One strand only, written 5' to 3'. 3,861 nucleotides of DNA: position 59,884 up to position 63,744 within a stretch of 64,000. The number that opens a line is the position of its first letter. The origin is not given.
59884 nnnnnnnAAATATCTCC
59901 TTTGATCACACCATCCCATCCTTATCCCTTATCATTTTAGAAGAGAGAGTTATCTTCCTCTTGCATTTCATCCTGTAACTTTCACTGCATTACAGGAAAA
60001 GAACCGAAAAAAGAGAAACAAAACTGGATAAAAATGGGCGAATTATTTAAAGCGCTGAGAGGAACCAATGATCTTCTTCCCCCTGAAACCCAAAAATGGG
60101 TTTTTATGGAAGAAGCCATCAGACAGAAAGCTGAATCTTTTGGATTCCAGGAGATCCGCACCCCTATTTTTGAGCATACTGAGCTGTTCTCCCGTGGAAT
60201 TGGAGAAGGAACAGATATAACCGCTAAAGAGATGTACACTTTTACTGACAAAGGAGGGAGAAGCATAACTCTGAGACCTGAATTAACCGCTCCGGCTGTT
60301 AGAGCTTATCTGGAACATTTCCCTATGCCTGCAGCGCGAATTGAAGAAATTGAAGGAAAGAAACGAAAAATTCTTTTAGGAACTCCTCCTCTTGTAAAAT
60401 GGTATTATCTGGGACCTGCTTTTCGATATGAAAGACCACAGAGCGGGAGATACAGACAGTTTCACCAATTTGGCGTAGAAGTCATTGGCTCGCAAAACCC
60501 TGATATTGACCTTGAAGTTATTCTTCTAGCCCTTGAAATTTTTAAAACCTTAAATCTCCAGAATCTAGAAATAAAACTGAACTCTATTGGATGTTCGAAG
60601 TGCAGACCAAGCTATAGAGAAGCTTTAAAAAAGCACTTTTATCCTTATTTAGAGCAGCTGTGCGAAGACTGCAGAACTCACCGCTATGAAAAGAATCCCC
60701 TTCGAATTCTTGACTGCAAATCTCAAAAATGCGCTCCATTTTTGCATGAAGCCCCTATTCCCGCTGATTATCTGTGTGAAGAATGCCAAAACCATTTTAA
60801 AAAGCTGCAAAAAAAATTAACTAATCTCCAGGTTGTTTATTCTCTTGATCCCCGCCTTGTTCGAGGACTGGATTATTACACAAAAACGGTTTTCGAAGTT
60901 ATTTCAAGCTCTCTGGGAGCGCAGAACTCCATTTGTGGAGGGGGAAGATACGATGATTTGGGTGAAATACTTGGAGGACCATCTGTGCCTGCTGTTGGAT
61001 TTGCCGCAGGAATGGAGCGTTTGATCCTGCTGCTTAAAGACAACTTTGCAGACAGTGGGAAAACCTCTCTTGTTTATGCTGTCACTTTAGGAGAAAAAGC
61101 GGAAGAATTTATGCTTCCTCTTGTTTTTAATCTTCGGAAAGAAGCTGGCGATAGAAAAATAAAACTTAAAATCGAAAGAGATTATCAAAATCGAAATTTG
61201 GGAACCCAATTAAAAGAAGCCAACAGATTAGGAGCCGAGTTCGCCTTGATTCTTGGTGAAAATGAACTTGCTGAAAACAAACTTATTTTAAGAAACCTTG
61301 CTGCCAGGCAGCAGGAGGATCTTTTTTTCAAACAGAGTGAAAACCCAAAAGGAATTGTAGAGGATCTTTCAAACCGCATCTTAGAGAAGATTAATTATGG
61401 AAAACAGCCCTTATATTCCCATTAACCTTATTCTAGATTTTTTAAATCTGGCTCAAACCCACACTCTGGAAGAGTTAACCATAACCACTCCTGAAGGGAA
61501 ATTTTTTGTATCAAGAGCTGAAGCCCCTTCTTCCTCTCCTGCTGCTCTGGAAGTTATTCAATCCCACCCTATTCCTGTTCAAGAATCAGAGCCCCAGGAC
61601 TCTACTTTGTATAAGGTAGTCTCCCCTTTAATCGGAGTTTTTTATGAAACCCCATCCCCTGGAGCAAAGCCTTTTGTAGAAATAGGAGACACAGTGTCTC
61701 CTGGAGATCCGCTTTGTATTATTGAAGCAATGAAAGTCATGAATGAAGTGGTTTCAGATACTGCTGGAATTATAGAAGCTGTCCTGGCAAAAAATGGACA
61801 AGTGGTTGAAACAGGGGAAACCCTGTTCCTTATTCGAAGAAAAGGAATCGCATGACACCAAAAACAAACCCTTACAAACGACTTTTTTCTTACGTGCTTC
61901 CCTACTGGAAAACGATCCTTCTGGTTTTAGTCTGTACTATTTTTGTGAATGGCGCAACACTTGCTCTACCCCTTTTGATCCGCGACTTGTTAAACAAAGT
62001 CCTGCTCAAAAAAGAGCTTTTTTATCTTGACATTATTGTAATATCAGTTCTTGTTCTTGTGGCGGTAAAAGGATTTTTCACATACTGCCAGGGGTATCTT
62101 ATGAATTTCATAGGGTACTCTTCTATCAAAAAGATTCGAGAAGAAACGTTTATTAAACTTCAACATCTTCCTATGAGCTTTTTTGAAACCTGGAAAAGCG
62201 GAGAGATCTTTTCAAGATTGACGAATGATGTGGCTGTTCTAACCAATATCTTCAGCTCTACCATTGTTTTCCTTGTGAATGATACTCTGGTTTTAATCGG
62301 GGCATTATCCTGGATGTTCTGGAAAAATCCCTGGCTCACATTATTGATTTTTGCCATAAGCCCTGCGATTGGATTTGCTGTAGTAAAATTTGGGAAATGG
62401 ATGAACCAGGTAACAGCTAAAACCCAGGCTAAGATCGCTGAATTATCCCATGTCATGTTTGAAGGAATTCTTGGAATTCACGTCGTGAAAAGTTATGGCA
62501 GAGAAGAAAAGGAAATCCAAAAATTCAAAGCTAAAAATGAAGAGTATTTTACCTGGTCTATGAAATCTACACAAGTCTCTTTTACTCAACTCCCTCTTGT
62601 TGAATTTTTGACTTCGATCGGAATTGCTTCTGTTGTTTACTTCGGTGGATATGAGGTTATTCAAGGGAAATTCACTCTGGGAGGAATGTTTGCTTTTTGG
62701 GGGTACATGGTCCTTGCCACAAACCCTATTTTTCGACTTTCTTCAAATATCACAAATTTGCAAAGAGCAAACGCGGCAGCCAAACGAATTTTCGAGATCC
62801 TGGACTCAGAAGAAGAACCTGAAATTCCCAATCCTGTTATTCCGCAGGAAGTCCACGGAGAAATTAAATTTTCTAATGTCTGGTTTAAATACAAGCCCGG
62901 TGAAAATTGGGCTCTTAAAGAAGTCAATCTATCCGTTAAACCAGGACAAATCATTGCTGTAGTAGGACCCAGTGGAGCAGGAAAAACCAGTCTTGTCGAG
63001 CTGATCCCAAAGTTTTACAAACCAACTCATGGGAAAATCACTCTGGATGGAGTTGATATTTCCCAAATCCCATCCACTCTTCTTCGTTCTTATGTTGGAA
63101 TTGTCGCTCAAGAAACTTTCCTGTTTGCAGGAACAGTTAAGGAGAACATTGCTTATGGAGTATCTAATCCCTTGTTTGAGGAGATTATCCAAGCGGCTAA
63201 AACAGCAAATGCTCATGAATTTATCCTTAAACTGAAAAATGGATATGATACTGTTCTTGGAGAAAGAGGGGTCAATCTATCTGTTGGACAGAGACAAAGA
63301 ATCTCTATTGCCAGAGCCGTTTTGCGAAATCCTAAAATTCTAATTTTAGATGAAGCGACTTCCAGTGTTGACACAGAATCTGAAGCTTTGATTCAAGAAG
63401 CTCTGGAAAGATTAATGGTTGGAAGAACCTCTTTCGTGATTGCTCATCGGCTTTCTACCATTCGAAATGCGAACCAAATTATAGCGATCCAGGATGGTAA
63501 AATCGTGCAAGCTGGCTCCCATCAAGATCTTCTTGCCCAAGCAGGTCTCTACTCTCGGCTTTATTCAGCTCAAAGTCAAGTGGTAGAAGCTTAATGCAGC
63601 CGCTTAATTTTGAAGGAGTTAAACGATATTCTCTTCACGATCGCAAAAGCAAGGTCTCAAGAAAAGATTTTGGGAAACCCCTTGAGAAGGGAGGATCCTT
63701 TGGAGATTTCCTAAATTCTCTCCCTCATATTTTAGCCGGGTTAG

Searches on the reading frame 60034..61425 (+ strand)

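Call 47: search_protein_families(library=pfam, proteins=[window:60034-61425:+], max_evalue=0.001)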
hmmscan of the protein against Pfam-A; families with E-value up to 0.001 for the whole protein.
window:60034-61425:+ (463 aa): 4 families
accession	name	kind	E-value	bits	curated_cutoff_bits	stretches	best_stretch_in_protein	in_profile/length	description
PF13393.11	tRNA-synt_His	-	1.4e-47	162.9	25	2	121-330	89-308/308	Histidyl-tRNA synthetase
PF00587.30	tRNA-synt_2b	-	3.1e-12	47.3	29.3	1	68-337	1-178/179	tRNA synthetase class II core domain (G, H, P, S and T)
PF03129.25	HGTP_anticodon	-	4.1e-09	36.9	21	1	350-433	5-85/94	Anticodon binding domain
PF00152.25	tRNA-synt_2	-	0.00033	20.3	25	0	122-292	93-236/308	tRNA synthetases class II (D, K and N)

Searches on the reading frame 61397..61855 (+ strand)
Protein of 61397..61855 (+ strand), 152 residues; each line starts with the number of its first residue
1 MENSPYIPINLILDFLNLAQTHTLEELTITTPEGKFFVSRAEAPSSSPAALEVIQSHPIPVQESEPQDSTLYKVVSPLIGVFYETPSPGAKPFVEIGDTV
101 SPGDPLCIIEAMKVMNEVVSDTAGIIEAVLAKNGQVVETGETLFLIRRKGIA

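Call 47: search_protein_families(library=pfam, proteins=[window:61397-61855:+], max_evalue=0.001)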
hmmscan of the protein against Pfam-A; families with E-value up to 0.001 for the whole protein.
window:61397-61855:+ (152 aa): 2 families
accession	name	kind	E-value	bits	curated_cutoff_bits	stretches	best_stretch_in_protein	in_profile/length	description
PF00364.28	Biotin_lipoyl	-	3.3e-21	75.3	22.1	1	74-146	3-73/73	Biotin-requiring enzyme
PF13533.13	Biotin_lipoyl_2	-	4.9e-07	29.9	29.8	1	120-144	5-29/32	Biotin-lipoyl like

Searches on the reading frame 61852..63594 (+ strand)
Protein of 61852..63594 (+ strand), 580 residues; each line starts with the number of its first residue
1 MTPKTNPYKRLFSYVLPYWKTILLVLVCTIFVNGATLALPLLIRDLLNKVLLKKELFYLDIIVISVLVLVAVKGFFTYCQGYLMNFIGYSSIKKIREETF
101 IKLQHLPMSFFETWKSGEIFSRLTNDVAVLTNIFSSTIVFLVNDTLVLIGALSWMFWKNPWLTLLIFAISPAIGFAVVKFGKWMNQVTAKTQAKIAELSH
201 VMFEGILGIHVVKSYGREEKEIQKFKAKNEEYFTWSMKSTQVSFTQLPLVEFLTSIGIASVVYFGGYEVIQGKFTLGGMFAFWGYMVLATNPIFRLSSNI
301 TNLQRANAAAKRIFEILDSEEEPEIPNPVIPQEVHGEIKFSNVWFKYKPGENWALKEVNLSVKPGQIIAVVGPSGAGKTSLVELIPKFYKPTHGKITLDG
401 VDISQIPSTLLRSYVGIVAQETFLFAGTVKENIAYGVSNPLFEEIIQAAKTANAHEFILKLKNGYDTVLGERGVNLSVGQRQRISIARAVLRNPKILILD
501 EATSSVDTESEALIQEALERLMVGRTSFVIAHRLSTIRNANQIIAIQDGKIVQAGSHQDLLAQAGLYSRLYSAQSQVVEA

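Call 47: search_protein_families(library=pfam, proteins=[window:61852-63594:+], max_evalue=0.001)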
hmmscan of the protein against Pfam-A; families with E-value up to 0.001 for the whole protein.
window:61852-63594:+ (580 aa): 4 families
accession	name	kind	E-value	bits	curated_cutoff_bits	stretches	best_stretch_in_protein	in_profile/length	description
PF00664.28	ABC_membrane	-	3.7e-51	174.9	28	1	22-292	1-273/274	ABC transporter transmembrane region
PF00005.33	ABC_tran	-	2.8e-34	119.1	25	1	355-504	1-137/137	ABC transporter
PF02463.25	SMC_N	-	0.0002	21.3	40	0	476-547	137-212/220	RecF/RecN/SMC N terminal domain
PF13401.12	AAA_22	-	0.00065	20.5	27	0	365-510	5-97/130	AAA domain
